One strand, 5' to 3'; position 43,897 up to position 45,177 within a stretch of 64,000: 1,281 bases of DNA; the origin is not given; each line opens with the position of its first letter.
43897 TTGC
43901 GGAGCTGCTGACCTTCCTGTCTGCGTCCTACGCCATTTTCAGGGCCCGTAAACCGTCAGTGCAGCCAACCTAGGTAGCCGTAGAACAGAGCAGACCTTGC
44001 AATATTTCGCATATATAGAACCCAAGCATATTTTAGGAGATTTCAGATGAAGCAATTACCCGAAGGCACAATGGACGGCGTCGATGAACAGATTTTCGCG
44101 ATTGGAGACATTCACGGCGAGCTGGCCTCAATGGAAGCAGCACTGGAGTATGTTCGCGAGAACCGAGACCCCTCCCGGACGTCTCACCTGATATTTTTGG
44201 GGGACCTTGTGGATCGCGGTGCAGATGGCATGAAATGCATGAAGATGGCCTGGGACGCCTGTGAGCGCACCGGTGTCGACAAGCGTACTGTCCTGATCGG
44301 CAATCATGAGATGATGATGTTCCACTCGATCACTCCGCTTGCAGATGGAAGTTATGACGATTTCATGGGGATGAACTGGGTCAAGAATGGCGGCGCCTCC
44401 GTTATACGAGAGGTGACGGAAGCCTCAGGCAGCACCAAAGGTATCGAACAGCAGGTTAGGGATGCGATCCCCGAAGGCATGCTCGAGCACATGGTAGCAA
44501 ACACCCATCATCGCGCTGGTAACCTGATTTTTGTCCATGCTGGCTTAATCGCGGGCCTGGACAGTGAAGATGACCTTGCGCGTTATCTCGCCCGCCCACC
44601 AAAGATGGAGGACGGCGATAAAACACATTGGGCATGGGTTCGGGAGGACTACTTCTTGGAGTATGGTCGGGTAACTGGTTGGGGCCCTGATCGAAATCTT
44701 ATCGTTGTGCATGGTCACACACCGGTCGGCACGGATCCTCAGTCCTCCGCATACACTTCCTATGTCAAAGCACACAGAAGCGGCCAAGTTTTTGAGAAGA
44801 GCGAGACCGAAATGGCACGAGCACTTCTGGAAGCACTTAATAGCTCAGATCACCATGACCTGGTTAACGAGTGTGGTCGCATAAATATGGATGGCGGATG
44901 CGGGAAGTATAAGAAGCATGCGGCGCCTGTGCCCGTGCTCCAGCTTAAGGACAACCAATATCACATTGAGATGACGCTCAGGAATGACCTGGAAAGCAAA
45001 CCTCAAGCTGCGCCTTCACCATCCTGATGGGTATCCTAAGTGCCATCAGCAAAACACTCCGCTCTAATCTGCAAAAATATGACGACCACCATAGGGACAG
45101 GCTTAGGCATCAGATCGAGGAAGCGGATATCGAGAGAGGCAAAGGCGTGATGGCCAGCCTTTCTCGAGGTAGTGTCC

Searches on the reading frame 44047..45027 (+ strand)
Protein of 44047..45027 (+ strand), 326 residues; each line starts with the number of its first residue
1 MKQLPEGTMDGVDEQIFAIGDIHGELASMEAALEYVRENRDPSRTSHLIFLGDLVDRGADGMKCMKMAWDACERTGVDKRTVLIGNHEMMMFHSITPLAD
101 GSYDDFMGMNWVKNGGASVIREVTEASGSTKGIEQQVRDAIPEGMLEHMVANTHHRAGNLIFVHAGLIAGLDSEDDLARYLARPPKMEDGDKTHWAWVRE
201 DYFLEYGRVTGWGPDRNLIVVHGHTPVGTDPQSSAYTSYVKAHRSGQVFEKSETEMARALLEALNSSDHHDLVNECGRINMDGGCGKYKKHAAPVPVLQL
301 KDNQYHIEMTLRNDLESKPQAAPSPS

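Call 29: search_protein_families(library=pfam, proteins=[window:44047-45027:+], max_evalue=0.001)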
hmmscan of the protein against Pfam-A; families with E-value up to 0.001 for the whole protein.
window:44047-45027:+ (326 aa): 1 family
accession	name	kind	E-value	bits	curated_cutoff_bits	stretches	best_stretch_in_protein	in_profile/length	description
PF00149.33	Metallophos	-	6.9e-12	46.6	21.5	1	16-231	3-160/191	Calcineurin-like phosphoesterase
